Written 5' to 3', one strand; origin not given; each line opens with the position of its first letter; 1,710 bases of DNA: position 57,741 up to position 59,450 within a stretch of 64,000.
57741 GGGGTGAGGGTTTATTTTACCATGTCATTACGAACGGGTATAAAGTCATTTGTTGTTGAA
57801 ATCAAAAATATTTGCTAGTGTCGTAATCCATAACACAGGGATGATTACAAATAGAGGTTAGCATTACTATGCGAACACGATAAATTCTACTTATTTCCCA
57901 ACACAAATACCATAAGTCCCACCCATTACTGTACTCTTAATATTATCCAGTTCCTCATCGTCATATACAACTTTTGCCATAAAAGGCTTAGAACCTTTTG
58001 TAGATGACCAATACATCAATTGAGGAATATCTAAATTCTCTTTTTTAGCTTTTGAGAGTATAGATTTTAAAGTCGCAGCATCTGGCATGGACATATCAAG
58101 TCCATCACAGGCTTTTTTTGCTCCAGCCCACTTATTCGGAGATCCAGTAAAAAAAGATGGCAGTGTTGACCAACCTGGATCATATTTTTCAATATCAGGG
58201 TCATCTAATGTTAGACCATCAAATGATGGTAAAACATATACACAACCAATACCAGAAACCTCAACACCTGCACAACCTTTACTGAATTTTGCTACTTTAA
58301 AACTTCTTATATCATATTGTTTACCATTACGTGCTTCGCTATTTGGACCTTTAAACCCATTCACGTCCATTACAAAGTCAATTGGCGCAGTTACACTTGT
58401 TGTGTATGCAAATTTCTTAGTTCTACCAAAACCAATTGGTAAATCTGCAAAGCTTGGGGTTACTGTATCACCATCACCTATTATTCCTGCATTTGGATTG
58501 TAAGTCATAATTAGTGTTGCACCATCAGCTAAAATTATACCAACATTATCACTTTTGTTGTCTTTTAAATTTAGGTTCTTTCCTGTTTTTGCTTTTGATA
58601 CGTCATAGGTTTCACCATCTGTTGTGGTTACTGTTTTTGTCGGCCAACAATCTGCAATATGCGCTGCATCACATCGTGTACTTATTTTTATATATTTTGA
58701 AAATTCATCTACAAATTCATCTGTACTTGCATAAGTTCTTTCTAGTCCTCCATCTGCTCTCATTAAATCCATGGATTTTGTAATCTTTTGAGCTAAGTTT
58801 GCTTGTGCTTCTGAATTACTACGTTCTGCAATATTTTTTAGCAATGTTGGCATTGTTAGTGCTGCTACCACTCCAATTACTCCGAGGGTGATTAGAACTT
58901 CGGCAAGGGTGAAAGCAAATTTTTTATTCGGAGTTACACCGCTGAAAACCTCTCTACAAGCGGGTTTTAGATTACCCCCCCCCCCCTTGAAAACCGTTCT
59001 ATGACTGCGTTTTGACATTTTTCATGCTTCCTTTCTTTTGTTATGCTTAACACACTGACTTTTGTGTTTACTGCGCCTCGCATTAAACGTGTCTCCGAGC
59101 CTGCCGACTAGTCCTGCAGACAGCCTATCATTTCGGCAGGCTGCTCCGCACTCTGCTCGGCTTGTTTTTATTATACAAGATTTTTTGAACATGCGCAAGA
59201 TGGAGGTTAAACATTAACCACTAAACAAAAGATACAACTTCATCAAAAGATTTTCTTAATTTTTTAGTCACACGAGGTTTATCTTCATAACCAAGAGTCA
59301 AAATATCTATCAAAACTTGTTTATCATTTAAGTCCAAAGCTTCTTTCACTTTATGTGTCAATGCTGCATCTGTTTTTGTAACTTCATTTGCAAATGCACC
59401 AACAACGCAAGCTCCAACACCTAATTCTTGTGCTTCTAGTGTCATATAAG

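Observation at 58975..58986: G12 homopolymer inside the 5' end of a pilin-like ORF: candidate slipped-strand phase-variation switch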

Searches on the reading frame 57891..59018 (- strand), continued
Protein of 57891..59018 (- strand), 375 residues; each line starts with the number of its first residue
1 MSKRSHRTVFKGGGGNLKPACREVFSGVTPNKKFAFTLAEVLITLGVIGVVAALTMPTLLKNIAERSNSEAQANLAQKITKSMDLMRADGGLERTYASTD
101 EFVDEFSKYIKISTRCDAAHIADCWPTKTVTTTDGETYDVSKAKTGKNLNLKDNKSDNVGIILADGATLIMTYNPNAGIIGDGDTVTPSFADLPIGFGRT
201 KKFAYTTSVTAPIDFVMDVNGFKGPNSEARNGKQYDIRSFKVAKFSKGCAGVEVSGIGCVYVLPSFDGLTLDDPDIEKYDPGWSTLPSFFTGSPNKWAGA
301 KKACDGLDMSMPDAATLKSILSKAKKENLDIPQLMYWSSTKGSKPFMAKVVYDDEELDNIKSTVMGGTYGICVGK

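Call 43: search_protein_families(library=pfam, alignment_id=A1, max_evalue=0.01)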
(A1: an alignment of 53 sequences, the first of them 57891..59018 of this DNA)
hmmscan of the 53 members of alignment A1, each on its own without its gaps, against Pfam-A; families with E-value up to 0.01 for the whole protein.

A. member 1, window:57891-59018:- (375 aa): 1 family
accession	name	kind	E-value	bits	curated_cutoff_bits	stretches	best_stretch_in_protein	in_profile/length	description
PF07963.17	N_methyl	-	0.00041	20.2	21.2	1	31-54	2-25/27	Prokaryotic N-terminal methylation motif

B. families by the number of members that match (of 53 scanned): 3 families
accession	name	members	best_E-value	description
PF07963.17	N_methyl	44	5.4e-05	Prokaryotic N-terminal methylation motif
PF05689.17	InvE_AD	22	1.2e-05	Adhesion domain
PF07603.17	Lcl_C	20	1.3e-05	Lcl C-terminal domain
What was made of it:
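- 57894..58271 (-): C-terminal variable domain (about residues 250-375), C-type-lectin-like. It is the putative receptor-binding or adhesion module. 22 of 53 homologues hit Pfam InvE_AD and 20 of 53 hit Lcl_C (call 43).
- On C-type-lectin-like bacterial adhesion domains (Pfam Lcl_C PF07603 / InvE_AD PF05689): 22 of 53 aligned homologues hit InvE_AD and 20 of 53 hit Lcl_C, with best E about 1e-5 (call 43).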

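Call 44: predict_structure(alignment_id=A1)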
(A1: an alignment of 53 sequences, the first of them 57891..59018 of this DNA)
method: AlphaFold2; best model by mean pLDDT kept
length: 375 residues; sequences in the alignment: 53
mean_pLDDT: 53.1   pTM: 0.39
mean pLDDT of the five models: 53.1, 52.7, 51.7, 50.3, 50.1
residues with pLDDT >= 90: 42; 70-90: 64; 50-70: 71; < 50: 198
segments of 3 or more residues with pLDDT < 50: 1-72, 126-247
pLDDT, mean of each block of 10 residues (from residue 1): 35 29 29 32 33 30 34 54 63 52 66 56 48 39 35 38 44 35 25 25 26 29 28 27 42 89 90 91 82 89 92 91 87 87 65 63 69 89
secondary structure, 60 per line:
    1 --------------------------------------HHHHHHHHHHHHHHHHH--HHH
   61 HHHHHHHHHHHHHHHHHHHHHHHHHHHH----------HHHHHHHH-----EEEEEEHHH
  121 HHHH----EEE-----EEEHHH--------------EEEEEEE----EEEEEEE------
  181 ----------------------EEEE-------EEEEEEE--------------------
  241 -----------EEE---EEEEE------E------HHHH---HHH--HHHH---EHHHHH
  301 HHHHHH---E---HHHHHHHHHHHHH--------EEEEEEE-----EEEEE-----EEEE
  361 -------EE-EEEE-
elements in order: H39-55 H58-88 H99-106 E112-117 H118-124 E129-131 E137-139 E157-163 E168-174 E203-206 E214-220 E252-254 E258-262 H276-279 H288-291 H296-306 H314-326 E335-341 E347-351 E357-360 E371-374
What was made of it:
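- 58854..58913 (-): Prepilin cleavage/N-methylation motif and hydrophobic alpha-1 N-terminal segment (F36-T55, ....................). Helix predicted for residues 39-88 (call 44).
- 57894..58271 (-): AF2 pLDDT is about 85-92 in this region only (call 44).
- On Type IV pilin-like proteins (class III signal peptide): AF2 predicts a helix at residues 39-88, but pLDDT is below 50 for residues 1-72 and 126-247 (call 44).
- On C-type-lectin-like bacterial adhesion domains (Pfam Lcl_C PF07603 / InvE_AD PF05689): The C-terminal model is confident (pLDDT 85-92, call 44).
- Tried and rejected: AF2 model of the whole protein (call 44).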

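Call 46: fold_search(model_id=the predicted structure, library=pdb)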
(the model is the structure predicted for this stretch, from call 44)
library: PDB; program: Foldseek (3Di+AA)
matches with E <= 10: 115; with E <= 0.001: 0
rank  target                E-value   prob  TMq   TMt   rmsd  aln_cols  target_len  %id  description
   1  1byf_A                2.0e-02  0.97  0.17  0.44   5.7       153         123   10  STRUCTURE OF TC14; A C-TYPE LECTIN FROM THE TUNICATE POLYANDROCARPA MISAKIENSIS (released 1999-07-23)
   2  1f00                  8.6e-02  0.96  0.18  0.24   5.3       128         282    8  CRYSTAL STRUCTURE OF C-TERMINAL 282-RESIDUE FRAGMENT OF ENTEROPATHOGENIC E. COLI INTIMIN (released 2000-07-12)
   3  8q4e_A                8.6e-02  0.89  0.16  0.40  11.1       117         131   14  Structure of Legionella pneumophila Lcl C-terminal domain (released 2023-12-27)
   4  8oks_A                1.9e-01  0.98  0.17  0.55   2.5        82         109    8  Crystal structure of Bdellovibrio bacteriovorus Bd2740 C-terminal domain (released 2023-10-25)
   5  3vpp_A                2.3e-01  0.80  0.18  0.50   4.4       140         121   11  Crystal Structure of the Human CLEC9A C-type Lectin-Like Domain (released 2012-04-25)
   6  8oks_B                2.8e-01  0.96  0.17  0.53   2.7        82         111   10  Crystal structure of Bdellovibrio bacteriovorus Bd2740 C-terminal domain (released 2023-10-25)
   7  2zqk_B                2.9e-01  0.89  0.16  0.30   4.3        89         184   12  Crystal structure of intimin-Tir68 complex (released 2009-08-18)
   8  3ncx_A                3.7e-01  0.82  0.16  0.29   4.4        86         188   13  Crystal structure of EHEC O157:H7 intimin mutant (released 2011-01-05)
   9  3vpp_B                3.9e-01  0.54  0.17  0.46   5.0       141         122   12  Crystal Structure of the Human CLEC9A C-type Lectin-Like Domain (released 2012-04-25)
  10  2nan_MODEL_1_A        5.5e-01  0.54  0.15  0.36   5.8       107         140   12  NMR structure of human DCL-1 (CD302) extracellular domain (released 2017-01-11)
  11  6m5m_B                7.0e-01  0.15  0.11  0.26   7.0       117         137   15  SPL-1 - GlcNAc complex (released 2020-06-10)
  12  3ncx_B                7.4e-01  0.66  0.18  0.35   4.3       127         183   10  Crystal structure of EHEC O157:H7 intimin mutant (released 2011-01-05)
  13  8ox3_A                7.9e-01  0.41  0.15  0.43   4.4        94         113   12  Structure of the murine LYVE-1 (lymphatic vessel endothelial receptor-1) hyaluronan binding domain bound with octasacc (released 2025-02-12)
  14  5n40                  9.4e-01  0.72  0.17  0.18   3.1        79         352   14  Structure of Yersinia pseudotuberculosis adhesin InvE (released 2017-04-12)
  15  6m5m_A                1.3e+00  0.33  0.16  0.38   5.2       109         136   11  SPL-1 - GlcNAc complex (released 2020-06-10)
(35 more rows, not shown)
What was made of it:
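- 57894..58271 (-): The best Foldseek PDB matches are C-type lectin-like domains, namely TC14, intimin, Lcl C-terminal domain, Bd2740 and InvE, with E 0.02-0.9 (call 46).
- On C-type-lectin-like bacterial adhesion domains (Pfam Lcl_C PF07603 / InvE_AD PF05689): The top Foldseek PDB hits are all C-type lectin-like domains (TC14, intimin, Lcl, Bd2740, InvE), but E is 0.02-0.9 and TM-scores are modest (call 46).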

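Call 53: find_encoding_contigs(protein=window:57894-58871:-, flank=1200, max_places=10)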
Protein seq(326 aa) (326 aa): 1 contig read that carries it; 1 place shown.
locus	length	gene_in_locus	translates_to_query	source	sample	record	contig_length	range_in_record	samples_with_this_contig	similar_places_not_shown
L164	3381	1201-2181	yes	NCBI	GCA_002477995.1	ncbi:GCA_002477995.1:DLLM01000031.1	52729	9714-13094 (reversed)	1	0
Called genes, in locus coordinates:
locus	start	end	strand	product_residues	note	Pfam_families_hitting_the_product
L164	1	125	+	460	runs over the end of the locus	PF03816:LytR_cpsA_psr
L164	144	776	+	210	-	PF00881:Nitroreductase, PF14512:TM1586_NiRdase (faint)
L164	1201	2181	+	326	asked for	-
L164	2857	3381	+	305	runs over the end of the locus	PF11335:DUF3137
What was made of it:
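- Tried and rejected: Look-up of the 326-aa truncated call with the window-type body (call 53).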

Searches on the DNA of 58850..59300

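Call 5: search_rna_families(source=window, start=58850, end=59300, threshold=evalue, max_evalue=10, show_alignments=3)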
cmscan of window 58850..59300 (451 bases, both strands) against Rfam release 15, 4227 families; matches with E-value up to 10: 2.
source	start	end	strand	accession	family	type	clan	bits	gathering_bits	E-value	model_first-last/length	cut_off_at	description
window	59034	59120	+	RF00273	SNORD59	Gene; snRNA; snoRNA; CD-box;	CL00065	14.4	45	6.9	1-73/73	no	Small nucleolar RNA SNORD59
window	58977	59057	+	RF02181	ST7-AS2_1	Gene; lncRNA;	-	12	80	7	1-72/72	no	ST7 antisense RNA 2 conserved region 1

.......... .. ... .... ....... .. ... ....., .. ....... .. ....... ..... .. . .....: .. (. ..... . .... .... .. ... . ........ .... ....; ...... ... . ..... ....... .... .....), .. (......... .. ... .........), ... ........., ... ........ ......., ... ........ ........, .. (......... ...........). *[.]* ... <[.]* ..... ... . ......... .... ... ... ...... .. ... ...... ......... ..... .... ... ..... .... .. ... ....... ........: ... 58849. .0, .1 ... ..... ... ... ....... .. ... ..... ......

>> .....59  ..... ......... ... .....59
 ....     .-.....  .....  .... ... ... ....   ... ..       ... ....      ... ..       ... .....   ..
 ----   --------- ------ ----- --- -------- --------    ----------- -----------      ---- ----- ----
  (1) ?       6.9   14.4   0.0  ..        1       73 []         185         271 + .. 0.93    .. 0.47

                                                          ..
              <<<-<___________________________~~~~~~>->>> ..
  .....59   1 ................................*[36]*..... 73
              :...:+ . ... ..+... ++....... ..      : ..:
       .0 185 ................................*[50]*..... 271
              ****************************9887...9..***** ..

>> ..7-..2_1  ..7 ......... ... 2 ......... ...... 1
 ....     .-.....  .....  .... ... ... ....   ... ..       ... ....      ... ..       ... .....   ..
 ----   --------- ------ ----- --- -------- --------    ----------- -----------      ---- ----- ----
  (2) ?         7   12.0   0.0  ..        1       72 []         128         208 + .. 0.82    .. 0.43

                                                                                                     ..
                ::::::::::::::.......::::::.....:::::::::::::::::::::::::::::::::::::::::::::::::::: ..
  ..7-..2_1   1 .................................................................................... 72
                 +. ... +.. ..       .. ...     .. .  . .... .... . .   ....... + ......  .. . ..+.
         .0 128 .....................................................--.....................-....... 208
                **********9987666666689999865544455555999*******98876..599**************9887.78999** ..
